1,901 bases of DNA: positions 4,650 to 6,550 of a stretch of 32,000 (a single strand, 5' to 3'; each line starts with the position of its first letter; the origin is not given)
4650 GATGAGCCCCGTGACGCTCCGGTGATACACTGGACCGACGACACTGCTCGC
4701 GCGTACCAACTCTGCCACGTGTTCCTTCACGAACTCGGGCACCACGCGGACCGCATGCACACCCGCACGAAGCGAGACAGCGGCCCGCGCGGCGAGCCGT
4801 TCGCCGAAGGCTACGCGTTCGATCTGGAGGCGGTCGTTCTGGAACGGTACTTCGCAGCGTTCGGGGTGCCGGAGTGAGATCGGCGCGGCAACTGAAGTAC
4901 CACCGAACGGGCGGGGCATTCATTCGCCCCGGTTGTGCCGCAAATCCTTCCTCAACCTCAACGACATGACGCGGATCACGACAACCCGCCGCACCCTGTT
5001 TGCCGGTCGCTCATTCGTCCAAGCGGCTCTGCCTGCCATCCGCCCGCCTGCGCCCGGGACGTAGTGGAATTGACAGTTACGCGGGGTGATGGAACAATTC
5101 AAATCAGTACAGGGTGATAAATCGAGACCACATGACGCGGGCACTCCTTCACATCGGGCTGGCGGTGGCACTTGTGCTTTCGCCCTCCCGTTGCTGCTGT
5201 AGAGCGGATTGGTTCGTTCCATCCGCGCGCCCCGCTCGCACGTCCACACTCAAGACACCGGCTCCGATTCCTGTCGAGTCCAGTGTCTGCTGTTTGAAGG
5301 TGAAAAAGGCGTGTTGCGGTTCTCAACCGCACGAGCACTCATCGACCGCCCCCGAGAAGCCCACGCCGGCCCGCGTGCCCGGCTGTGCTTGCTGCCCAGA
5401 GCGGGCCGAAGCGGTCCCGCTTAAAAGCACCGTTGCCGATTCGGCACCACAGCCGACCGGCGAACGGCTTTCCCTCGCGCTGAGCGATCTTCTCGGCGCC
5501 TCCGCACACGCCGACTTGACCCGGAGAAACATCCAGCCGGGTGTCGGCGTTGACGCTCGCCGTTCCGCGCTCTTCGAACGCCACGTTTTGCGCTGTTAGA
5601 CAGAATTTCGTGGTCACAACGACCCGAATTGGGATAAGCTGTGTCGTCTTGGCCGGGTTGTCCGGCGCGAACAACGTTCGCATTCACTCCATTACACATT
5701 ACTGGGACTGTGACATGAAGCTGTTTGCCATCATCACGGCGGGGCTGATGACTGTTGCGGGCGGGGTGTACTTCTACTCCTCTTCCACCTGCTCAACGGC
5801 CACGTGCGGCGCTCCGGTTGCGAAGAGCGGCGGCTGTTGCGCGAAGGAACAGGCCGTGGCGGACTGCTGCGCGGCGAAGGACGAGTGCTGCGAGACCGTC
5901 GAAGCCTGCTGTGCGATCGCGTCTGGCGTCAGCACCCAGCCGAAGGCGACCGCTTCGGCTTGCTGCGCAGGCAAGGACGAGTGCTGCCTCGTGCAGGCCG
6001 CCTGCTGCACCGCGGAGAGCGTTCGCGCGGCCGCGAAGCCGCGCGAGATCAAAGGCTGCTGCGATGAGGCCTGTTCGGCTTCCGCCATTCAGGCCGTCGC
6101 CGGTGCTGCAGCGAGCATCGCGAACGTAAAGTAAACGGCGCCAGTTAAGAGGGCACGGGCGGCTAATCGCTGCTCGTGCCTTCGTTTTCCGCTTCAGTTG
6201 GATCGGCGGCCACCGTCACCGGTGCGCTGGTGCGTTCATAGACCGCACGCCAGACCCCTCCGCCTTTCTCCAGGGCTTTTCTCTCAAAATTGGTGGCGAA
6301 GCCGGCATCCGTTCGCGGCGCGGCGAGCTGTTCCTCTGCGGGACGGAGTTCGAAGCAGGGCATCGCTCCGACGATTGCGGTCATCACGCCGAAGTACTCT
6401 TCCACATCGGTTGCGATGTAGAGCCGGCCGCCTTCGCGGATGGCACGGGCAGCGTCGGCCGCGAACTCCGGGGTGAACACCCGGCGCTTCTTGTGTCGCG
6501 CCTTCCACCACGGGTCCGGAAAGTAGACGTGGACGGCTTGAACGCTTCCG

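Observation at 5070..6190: Tandem genes encoding Cys-Cys doublet proteins; heptad-spaced CC motifs suggest a Cys-lined helical metal- or redox-binding module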

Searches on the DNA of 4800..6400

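Call 59: search_rna_families(source=window, start=4800, end=6400, threshold=evalue, max_evalue=1)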
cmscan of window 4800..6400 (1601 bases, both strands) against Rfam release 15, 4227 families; matches with E-value up to 1: 1.
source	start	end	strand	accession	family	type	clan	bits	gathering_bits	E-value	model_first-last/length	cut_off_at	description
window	6023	6046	+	RF01519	CC0196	Gene; sRNA;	-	18.1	35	0.38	33-56/58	no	Caulobacter sRNA CC0196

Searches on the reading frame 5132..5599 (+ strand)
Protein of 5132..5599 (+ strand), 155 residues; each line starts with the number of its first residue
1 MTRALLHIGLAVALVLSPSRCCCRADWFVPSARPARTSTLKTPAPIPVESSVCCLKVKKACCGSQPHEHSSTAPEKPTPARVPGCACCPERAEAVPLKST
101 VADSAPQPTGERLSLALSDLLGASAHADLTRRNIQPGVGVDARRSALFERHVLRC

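Call 3: search_protein_families(library=pfam, proteins=[window:5132-5599:+], max_evalue=10)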
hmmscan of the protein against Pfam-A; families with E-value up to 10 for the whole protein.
window:5132-5599:+ (155 aa): 0 families

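Call 4: search_protein_families(library=ncbifam, proteins=[window:5132-5599:+], max_evalue=10)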
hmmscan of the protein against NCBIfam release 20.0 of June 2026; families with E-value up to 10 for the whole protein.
window:5132-5599:+ (155 aa): 0 families

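Call 14: find_homologous_proteins(query=window:5132-5596:+, max_evalue=0.01)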
Query window:5132-5596:+ (155 aa): 13 proteins with E <= 0.01 among 270 candidates.
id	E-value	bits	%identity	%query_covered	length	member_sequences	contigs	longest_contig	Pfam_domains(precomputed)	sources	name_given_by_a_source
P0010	2.0e-48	182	61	100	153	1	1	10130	-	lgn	-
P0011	3.4e-46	175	58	100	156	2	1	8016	-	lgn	-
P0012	3.1e-42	162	54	100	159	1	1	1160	-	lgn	-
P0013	6.3e-41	158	55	100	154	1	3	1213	-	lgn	-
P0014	2.4e-40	156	55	100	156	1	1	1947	-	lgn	-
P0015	5.4e-40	155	53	100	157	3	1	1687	-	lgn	-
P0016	1.1e-36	144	53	100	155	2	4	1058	-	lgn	-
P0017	1.8e-34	137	50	100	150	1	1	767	-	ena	-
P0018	5.8e-31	125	48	99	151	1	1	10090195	-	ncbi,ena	-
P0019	1.1e-19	89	44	100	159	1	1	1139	-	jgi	jgi:hypothetical protein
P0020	1.5e-19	88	44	100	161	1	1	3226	-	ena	-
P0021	1.4e-18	85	52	73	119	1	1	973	-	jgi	jgi:hypothetical protein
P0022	4.4e-10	58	41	100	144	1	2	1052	-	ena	-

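Call 28: predict_structure(alignment_id=A4)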
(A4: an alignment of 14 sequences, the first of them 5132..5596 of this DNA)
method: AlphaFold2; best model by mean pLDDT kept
length: 155 residues; sequences in the alignment: 14
mean_pLDDT: 47.6   pTM: 0.20
mean pLDDT of the five models: 47.6, 45.8, 43.1, 43.0, 42.3
residues with pLDDT >= 90: 0; 70-90: 15; 50-70: 21; < 50: 119
segments of 3 or more residues with pLDDT < 50: 24-76, 78-104, 109-115, 117-141, 153-155
pLDDT, mean of each block of 10 residues (from residue 1): 80 72 49 41 40 40 37 45 43 43 46 48 39 42 51 46
secondary structure, 60 per line:
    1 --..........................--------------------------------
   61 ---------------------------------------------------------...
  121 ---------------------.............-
elements in order: H3-28 H142-154

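Call 40: search_solved_structures(query=A4, max_evalue=10)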
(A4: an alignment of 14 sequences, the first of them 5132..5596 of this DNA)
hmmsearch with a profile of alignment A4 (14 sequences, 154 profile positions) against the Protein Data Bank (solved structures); distinct sequences matched with E-value up to 10: 1.
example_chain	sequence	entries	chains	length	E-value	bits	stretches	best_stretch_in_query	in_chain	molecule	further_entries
5tgt_A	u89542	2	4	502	1.6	12.4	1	76-119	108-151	Glutamate--tRNA ligase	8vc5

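Call 76: search_protein_families(library=pfam, alignment_id=A4, max_evalue=1)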
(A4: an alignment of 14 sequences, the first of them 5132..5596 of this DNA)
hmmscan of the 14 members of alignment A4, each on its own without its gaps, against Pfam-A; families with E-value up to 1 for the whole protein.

A. member 1, window:5132-5596:+ (155 aa): 0 families

B. families by the number of members that match (of 14 scanned): 1 family
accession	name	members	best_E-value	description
PF07204.16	Orthoreo_P10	1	0.14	Orthoreovirus membrane fusion protein p10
